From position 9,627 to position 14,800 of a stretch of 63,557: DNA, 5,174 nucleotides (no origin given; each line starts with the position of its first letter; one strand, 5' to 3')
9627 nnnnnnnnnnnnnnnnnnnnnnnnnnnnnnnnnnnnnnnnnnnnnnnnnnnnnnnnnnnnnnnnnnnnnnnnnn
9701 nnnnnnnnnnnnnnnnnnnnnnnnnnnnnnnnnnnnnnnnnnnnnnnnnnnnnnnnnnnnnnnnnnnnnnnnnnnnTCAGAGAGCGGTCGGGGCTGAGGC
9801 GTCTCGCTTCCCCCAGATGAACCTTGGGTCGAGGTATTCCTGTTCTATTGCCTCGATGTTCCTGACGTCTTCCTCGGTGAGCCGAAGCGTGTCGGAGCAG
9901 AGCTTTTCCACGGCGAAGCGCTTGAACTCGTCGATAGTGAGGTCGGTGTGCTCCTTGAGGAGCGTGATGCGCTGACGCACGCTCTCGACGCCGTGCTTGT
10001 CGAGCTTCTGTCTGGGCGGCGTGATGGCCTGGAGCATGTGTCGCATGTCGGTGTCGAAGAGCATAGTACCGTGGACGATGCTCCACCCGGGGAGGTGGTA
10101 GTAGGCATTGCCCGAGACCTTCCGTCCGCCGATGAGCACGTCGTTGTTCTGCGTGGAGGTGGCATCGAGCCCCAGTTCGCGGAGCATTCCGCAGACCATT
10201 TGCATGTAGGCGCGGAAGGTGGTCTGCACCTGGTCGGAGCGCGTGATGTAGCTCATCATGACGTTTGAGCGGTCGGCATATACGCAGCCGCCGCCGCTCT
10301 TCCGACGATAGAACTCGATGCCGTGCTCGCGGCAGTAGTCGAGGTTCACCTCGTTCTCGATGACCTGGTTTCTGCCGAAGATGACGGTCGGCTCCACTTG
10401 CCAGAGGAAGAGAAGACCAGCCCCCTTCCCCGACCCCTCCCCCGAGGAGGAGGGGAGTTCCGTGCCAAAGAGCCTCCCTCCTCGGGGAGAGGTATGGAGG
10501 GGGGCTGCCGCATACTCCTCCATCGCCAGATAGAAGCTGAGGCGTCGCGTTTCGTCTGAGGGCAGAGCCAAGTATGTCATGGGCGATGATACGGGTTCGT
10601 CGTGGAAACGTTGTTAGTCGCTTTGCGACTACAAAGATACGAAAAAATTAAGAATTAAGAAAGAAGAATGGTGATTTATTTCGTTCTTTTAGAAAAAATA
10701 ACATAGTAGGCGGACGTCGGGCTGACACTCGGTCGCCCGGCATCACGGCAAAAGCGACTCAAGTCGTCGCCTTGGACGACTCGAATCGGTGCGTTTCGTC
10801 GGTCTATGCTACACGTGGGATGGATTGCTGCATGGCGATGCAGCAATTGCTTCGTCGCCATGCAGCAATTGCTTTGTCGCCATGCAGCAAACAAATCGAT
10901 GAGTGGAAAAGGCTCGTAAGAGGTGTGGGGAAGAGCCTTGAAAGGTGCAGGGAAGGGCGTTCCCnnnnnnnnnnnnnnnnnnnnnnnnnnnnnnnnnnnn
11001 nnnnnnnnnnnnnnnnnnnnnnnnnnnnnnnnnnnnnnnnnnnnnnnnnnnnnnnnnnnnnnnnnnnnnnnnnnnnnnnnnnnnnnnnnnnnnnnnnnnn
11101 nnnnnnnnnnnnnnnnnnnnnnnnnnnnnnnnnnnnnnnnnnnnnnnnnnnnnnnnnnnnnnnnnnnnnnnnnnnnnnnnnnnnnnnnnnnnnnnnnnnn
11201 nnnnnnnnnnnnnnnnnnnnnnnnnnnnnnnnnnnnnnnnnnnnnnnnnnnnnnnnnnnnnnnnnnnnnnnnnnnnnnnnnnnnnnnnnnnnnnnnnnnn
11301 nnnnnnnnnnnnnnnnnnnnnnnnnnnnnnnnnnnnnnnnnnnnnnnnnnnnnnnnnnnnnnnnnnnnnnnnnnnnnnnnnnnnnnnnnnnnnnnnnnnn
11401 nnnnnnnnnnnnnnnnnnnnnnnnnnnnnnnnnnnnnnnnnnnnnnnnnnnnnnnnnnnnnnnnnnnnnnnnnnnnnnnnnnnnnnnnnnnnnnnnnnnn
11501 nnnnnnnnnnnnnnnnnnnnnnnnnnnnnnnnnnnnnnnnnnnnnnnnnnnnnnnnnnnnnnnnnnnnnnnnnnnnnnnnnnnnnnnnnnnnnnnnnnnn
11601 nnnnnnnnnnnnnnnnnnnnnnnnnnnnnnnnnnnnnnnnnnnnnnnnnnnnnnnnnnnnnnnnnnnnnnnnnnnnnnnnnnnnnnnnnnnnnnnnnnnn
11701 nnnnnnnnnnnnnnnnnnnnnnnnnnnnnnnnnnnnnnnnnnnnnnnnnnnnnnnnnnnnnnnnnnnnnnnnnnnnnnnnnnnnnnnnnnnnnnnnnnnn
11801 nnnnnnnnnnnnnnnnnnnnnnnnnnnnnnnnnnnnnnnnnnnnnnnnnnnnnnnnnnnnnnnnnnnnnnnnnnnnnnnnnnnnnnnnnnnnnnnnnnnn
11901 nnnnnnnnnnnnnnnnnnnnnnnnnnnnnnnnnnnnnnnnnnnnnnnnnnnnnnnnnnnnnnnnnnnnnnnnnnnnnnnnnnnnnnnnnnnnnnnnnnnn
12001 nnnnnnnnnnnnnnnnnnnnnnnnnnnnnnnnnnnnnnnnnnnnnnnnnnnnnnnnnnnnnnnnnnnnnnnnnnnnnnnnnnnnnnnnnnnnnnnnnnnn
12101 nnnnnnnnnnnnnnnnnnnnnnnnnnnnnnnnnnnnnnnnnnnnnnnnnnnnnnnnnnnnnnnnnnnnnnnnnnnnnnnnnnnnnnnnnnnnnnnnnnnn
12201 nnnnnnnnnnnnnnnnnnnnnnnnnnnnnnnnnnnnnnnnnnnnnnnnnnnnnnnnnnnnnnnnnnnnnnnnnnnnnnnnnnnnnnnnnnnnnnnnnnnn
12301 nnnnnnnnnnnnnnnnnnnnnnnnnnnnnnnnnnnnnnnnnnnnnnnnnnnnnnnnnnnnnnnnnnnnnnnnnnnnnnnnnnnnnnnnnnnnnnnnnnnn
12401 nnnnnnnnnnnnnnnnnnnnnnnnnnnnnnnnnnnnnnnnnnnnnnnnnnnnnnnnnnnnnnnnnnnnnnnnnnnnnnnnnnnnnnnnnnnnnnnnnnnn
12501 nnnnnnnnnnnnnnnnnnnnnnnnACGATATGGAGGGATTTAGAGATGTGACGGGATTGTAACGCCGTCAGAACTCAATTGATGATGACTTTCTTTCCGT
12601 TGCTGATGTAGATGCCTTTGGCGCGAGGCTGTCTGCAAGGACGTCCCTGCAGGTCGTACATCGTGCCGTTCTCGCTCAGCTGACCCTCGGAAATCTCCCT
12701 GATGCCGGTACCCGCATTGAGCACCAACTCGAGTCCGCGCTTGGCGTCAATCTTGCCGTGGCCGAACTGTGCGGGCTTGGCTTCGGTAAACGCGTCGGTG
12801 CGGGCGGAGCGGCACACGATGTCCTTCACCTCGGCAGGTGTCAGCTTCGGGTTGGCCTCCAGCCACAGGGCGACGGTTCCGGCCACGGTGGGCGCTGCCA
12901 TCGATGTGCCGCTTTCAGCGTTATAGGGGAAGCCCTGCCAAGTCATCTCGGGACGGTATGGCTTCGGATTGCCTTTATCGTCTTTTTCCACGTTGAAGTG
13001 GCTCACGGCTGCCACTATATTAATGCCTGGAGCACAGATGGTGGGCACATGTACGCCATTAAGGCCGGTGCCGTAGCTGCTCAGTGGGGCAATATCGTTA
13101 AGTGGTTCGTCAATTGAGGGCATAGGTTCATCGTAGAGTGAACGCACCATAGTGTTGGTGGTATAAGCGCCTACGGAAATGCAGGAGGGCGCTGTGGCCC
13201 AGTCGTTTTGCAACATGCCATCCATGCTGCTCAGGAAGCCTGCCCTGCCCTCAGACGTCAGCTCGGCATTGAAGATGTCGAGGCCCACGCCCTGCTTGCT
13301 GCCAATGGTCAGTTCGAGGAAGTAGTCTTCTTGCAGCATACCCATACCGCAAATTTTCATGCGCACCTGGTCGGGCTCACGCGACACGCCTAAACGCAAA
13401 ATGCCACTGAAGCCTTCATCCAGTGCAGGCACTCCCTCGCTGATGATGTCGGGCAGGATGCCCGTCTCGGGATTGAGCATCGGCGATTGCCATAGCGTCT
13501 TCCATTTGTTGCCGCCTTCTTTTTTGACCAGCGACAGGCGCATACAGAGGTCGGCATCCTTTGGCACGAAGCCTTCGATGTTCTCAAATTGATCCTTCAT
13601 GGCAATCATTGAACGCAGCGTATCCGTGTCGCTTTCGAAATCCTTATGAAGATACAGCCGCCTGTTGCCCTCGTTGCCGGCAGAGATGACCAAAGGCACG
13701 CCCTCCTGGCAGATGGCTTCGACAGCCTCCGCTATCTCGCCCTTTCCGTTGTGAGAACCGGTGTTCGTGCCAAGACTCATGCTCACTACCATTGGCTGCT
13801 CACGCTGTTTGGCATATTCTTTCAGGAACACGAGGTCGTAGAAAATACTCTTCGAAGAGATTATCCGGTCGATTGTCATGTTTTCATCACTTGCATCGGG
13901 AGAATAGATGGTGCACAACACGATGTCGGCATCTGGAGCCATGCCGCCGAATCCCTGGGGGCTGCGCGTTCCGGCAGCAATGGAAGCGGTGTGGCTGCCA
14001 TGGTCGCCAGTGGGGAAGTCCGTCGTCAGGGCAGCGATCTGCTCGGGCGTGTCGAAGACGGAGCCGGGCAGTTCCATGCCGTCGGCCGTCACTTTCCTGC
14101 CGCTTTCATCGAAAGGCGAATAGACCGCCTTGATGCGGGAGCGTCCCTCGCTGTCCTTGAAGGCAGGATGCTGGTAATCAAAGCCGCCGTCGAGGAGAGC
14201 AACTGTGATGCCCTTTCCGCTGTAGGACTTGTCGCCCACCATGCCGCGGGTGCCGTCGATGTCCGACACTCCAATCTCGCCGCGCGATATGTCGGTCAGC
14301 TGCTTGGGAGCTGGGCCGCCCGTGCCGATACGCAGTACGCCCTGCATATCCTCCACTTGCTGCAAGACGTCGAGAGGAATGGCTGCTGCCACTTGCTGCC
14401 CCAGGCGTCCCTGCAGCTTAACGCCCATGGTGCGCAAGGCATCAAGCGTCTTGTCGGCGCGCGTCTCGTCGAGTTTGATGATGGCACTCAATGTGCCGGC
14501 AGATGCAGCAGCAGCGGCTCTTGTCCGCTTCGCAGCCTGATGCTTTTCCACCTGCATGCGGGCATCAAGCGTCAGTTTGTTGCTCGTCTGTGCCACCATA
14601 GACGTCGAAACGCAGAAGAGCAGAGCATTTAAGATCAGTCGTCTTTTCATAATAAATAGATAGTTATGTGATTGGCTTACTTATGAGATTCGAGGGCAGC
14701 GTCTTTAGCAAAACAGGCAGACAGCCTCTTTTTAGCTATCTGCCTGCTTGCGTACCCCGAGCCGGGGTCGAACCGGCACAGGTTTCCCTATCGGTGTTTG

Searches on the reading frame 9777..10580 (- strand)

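Call 80: search_protein_families(library=pfam, proteins=[window:9777-10580:-], max_evalue=0.001)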
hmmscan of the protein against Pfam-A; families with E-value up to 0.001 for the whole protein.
window:9777-10580:- (267 aa): 2 families
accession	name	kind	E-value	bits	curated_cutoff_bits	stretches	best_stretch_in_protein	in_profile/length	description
PF21948.1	LplA-B_cat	-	8.2e-53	179.8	27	1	52-227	20-199/200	Lipoyl protein ligase A/B catalytic domain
PF03099.24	BPL_LplA_LipB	-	4.3e-05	23.9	21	1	71-178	9-133/133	Biotin/lipoate A/B protein ligase family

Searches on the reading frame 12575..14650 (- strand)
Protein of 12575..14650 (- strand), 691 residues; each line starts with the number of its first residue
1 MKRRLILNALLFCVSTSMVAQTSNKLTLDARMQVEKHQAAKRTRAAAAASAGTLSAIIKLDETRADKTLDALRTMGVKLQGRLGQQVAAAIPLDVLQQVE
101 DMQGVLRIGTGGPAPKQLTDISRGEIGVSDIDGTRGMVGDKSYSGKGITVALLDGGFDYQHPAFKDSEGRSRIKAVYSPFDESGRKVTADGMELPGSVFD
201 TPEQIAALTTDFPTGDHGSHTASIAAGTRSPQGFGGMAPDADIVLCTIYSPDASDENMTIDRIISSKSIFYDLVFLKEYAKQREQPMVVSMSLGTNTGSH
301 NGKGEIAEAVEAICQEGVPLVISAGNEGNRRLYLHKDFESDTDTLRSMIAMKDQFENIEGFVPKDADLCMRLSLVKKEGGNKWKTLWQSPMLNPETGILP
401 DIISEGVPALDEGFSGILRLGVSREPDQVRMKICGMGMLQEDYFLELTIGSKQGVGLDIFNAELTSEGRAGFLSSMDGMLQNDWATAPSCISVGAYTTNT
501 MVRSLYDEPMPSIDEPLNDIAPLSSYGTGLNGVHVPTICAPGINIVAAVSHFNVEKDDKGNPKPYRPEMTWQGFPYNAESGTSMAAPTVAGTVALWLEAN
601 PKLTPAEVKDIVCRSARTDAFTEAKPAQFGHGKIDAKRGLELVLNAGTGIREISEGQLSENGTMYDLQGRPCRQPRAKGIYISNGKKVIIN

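Call 80: search_protein_families(library=pfam, proteins=[window:12575-14650:-], max_evalue=0.001)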
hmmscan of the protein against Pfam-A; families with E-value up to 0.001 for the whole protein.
window:12575-14650:- (691 aa): 1 family
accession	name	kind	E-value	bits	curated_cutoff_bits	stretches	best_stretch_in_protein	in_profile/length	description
PF00082.27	Peptidase_S8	-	6.7e-38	131.1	21.8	2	485-632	168-288/288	Subtilase family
